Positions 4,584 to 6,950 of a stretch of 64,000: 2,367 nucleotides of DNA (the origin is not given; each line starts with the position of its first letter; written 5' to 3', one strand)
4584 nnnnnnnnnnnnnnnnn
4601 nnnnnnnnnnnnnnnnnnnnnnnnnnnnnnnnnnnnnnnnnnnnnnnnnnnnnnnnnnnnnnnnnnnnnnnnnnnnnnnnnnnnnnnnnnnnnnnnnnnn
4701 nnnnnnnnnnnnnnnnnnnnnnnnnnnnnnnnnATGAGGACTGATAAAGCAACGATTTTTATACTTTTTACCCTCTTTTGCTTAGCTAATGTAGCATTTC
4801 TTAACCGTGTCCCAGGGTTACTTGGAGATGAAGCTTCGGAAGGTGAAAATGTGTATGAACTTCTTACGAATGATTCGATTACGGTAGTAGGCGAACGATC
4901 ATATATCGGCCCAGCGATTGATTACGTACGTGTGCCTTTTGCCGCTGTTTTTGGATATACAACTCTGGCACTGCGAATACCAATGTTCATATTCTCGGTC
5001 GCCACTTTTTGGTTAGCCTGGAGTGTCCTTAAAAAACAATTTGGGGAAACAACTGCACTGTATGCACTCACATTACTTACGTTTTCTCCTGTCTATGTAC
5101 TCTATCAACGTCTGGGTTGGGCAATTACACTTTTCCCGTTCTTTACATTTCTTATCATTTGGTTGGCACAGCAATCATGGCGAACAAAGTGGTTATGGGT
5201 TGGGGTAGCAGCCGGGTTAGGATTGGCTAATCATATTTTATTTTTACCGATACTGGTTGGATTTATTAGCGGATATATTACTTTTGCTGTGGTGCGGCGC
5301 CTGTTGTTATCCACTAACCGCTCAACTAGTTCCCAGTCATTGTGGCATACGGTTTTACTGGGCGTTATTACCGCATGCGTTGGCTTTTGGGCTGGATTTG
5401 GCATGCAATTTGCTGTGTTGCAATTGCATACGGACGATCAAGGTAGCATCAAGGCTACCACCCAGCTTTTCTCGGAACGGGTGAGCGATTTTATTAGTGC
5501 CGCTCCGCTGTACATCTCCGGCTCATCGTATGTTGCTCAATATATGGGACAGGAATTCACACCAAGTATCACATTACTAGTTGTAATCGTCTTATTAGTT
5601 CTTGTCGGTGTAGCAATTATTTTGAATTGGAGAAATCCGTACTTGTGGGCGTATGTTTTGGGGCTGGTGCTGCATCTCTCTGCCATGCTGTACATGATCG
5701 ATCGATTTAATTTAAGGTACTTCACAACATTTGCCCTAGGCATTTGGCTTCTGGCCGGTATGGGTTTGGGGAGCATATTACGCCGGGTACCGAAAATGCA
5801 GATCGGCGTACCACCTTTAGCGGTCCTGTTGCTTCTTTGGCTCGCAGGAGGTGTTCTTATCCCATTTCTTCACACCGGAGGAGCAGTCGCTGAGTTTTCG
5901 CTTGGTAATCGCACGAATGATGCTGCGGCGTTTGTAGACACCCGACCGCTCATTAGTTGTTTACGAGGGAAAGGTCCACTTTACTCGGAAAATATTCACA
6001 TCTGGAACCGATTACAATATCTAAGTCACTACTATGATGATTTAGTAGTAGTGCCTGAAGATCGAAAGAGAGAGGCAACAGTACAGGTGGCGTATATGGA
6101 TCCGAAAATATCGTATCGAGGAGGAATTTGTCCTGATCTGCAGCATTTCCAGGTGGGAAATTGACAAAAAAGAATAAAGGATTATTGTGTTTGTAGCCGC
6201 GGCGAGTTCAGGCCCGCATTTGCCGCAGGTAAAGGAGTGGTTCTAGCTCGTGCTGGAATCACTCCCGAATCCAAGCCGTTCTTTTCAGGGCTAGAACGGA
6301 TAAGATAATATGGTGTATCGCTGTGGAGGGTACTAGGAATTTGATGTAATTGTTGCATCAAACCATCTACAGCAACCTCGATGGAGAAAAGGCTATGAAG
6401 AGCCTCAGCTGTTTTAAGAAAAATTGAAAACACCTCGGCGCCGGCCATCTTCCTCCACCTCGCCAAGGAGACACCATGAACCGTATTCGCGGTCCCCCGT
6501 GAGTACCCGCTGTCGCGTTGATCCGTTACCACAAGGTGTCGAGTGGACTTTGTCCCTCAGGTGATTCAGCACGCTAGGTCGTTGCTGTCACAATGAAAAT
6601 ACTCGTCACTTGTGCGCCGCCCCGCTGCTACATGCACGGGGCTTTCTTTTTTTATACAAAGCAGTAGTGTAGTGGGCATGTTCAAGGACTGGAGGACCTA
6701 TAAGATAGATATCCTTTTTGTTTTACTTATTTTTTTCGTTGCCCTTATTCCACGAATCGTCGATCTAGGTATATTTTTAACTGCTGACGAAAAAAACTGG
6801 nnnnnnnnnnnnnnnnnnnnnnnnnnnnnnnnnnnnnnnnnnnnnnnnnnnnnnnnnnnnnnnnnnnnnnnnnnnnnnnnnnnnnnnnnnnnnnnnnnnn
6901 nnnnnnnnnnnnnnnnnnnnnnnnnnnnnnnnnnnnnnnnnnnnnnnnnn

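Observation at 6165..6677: Roughly 450 nt non-coding, GC-elevated stretch ending in a strong intrinsic terminator; candidate structured ncRNA or long 3' UTR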

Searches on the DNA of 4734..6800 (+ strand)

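Call 4: search_rna_families(source=window, start=6000, end=6800, threshold=evalue, max_evalue=10, show_alignments=3)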
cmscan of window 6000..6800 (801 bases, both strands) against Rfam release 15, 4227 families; matches with E-value up to 10: 2.
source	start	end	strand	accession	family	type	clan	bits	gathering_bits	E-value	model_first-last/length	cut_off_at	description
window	6029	6060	+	RF00572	SNORD66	Gene; snRNA; snoRNA; CD-box;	-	14.1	32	6.1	1-76/76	no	Small nucleolar RNA SNORD66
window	6018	6080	-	RF02218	ZNRD1-AS1_1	Gene; lncRNA;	-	12.8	50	9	1-68/68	no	ZNRD1 antisense RNA 1 conserved region 1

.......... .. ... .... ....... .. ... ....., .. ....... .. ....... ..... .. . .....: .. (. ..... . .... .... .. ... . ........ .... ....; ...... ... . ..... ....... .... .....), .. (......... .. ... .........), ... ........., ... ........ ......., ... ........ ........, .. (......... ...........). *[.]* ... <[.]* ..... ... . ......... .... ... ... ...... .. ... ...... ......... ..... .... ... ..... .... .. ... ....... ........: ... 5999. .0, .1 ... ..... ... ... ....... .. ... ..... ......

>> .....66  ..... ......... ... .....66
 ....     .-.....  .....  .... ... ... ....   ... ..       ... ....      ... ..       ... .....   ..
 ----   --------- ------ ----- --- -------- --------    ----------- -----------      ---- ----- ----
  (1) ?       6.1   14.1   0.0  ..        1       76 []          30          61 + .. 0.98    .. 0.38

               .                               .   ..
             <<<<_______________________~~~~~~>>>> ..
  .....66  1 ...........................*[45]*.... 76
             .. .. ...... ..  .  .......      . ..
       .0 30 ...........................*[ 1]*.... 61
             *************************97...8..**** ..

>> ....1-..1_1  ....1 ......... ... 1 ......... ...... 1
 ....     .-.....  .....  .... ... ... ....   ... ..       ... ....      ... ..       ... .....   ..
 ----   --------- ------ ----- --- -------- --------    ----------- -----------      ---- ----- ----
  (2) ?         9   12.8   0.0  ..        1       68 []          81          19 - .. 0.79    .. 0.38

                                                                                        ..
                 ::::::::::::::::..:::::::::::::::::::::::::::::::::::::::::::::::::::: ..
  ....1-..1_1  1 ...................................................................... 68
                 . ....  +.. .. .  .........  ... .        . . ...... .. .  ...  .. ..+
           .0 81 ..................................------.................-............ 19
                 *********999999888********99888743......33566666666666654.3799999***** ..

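Call 19: search_rna_families(source=L005, start=7400, end=8200, threshold=evalue, max_evalue=10, show_alignments=2)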
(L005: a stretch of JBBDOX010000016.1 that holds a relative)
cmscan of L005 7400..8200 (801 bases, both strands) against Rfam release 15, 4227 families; matches with E-value up to 10: 6.
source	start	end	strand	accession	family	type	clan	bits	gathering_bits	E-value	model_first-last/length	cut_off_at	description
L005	8117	8156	-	RF01791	F6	Gene; sRNA;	-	20.8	46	0.52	1-57/57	no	F6 TB sRNA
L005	8116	8155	+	RF01791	F6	Gene; sRNA;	-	19.2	46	1.3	1-57/57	no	F6 TB sRNA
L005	7969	8054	-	RF00852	mir-231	Gene; miRNA;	-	18.9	50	0.8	1-80/80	no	mir-231 microRNA precursor family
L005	7958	8068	-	RF00660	mir-214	Gene; miRNA;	-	14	66.7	3.7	1-101/101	no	mir-214 microRNA precursor family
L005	8123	8170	+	RF02401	ClpQY_promoter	Cis-reg;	-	13.7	42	2.9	1-43/57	no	ClpQY promoter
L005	7993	8111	-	RF02111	IS009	Gene;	-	13.4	117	1.3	1-199/199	no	IS009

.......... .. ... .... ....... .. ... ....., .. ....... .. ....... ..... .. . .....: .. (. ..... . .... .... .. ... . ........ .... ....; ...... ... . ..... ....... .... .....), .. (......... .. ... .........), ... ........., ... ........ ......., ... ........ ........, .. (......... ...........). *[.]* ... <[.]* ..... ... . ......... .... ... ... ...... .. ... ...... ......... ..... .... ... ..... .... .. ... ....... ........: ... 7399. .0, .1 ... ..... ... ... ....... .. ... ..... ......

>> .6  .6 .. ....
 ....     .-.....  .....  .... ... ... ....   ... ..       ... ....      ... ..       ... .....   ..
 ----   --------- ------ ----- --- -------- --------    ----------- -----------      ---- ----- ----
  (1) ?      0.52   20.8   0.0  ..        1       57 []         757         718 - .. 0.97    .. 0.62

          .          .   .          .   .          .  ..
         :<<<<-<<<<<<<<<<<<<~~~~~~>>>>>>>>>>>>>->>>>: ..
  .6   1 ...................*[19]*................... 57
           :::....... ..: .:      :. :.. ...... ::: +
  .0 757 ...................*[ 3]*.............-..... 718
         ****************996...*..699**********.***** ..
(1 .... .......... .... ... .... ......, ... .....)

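Call 46: search_dna_similar(query=window:6165-6677:+, collection=phages, mode=distant, max_evalue=0.01)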
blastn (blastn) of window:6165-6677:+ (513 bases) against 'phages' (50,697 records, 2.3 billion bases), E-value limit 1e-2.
No match.
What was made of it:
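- Tried and rejected: Phage origin: no blastn match (call 46).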

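Call 67: build_rna_model(alignment_id=A5, structure=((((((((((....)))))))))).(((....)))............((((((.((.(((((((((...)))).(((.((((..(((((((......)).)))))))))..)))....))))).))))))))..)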
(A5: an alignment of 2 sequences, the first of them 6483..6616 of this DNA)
Model R1 built from alignment A5 (2 sequences, 134 columns); structure: as given.
model positions 134; base pairs 44; branch points 3; effective number of sequences 0.61; information 0.591 bits per position. Calibrated on 0.2 Mb of random sequence (short: E-values are rough).
structure used (alignment columns):
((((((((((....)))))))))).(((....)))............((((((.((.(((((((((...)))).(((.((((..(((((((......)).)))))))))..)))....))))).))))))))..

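Call 69: search_with_rna_model(model_id=R1, sources=[window, L004, L005, L006, L007, L008, L009, L010, L011, L012, L013, L014, L015, L016, L017, L018, L019, L020, L021, L022, L023, L024, L025, L026, L027, L028, L029, L030, L031, L032, L033, L034, L035, L036, L037, L038, L039, L040, L041, L042, L043, L044, L045, L046, L047], max_evalue=10, show_alignments=4, make_alignment=true)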
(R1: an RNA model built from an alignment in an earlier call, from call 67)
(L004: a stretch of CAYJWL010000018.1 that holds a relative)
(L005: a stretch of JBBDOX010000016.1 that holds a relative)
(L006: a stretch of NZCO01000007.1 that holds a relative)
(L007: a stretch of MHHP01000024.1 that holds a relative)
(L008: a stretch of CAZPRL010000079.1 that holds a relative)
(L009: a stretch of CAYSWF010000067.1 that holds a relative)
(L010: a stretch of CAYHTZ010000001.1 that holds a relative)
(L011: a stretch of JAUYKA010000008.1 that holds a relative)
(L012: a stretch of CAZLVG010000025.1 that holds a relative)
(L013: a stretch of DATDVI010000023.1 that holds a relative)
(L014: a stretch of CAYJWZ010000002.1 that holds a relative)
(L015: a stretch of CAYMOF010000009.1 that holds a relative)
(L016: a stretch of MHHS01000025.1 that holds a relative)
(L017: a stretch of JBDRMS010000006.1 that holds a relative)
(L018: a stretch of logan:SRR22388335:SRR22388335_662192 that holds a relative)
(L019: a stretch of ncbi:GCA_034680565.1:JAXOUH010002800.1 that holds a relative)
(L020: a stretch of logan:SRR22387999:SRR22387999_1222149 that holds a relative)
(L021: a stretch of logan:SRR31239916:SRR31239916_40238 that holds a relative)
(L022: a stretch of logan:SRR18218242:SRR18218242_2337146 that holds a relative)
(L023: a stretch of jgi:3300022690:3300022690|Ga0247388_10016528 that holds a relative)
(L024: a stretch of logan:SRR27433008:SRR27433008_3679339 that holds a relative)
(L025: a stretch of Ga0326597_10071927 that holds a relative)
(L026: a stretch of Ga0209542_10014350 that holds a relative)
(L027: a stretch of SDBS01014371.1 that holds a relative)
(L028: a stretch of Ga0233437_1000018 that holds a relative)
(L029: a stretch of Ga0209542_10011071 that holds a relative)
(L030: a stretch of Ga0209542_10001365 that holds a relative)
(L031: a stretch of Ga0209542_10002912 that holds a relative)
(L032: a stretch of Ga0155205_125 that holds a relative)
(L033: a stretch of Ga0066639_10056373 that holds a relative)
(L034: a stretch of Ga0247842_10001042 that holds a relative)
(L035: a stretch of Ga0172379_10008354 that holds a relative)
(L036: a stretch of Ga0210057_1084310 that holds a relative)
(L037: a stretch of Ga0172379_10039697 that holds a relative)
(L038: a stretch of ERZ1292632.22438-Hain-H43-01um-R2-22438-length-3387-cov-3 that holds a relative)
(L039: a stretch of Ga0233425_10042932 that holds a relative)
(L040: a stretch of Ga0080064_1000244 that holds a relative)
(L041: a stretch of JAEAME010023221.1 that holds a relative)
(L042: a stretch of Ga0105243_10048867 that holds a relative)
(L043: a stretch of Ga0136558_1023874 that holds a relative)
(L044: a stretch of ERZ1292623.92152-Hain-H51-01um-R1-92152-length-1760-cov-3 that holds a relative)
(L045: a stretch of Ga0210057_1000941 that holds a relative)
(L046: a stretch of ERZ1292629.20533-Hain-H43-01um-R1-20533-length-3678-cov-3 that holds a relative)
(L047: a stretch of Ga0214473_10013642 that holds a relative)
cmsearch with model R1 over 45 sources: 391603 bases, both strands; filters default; matches with E-value up to 10: 1.
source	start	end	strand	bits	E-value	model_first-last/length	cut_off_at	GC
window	6483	6616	+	170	2.8e-31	1-134/134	no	0.54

No alignment was stored: fewer than two matches.

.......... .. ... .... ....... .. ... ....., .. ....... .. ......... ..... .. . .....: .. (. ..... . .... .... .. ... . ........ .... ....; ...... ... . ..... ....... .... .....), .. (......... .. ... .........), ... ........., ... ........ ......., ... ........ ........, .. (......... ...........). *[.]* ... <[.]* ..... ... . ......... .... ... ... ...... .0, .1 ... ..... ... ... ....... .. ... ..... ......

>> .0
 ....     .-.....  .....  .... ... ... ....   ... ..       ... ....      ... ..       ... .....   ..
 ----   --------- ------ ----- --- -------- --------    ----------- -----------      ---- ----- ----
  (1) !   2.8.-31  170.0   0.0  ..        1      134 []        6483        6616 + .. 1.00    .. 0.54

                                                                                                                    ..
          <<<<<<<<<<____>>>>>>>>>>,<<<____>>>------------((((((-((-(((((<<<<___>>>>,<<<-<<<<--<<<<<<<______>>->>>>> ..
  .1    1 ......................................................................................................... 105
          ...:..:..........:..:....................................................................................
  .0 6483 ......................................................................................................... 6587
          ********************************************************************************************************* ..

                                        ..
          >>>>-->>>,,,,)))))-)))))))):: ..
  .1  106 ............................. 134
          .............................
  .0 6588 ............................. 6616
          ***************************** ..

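Call 70: search_with_rna_model(model_id=R1, sources=[L020, L024, L005, L023, L028, L027, L018], max_evalue=10, filters=off, show_alignments=3)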
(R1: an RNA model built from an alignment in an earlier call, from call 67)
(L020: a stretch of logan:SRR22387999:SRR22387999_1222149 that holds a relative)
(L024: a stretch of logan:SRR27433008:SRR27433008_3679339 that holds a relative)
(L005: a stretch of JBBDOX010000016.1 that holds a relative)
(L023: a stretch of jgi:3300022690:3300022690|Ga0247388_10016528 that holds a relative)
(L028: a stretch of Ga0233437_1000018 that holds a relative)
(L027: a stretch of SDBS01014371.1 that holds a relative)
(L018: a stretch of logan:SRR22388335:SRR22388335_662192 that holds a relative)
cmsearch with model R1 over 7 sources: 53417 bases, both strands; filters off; matches with E-value up to 10: 3.
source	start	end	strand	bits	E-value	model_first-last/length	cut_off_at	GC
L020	1739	1813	+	6.2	8.5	1-134/134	no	0.36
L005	12650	12739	-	6.1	8.8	1-134/134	no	0.5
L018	7290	7429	-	5.9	9.8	1-134/134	no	0.31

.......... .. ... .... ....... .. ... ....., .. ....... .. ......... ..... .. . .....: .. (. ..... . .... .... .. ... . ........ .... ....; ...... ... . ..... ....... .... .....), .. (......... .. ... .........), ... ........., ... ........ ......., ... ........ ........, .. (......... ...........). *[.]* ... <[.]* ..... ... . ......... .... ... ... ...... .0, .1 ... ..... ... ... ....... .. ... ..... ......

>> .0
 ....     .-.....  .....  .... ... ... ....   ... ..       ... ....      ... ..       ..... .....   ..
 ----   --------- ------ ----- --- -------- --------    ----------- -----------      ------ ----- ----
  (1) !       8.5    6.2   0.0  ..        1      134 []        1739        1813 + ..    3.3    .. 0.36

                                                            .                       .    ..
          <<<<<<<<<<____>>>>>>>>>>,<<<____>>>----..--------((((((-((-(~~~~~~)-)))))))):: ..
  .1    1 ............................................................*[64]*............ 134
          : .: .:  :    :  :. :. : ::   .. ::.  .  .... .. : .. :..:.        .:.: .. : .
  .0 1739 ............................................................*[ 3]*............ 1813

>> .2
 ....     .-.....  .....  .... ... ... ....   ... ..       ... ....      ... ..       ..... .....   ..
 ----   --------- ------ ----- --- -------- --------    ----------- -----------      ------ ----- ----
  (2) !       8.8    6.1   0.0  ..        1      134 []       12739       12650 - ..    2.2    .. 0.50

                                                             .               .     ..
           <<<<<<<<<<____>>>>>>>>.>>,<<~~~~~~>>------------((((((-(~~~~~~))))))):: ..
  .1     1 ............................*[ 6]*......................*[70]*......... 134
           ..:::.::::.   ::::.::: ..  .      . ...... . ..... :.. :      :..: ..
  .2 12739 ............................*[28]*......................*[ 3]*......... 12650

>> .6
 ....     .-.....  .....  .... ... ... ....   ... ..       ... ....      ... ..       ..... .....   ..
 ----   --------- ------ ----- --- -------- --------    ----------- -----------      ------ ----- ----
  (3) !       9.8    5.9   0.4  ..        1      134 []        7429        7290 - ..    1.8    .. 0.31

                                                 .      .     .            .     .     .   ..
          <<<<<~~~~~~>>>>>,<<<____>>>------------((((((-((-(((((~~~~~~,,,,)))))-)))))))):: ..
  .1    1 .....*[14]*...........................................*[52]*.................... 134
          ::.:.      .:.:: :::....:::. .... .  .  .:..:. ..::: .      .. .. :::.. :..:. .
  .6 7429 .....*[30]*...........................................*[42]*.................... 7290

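Call 77: build_rna_model(alignment_id=A6, structure=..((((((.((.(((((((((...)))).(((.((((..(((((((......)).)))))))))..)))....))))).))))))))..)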
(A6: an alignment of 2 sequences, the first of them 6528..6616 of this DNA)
Model R2 built from alignment A6 (2 sequences, 89 columns); structure: as given.
model positions 89; base pairs 31; branch points 1; effective number of sequences 0.68; information 0.64 bits per position. Calibrated on 0.2 Mb of random sequence (short: E-values are rough).
structure used (alignment columns):
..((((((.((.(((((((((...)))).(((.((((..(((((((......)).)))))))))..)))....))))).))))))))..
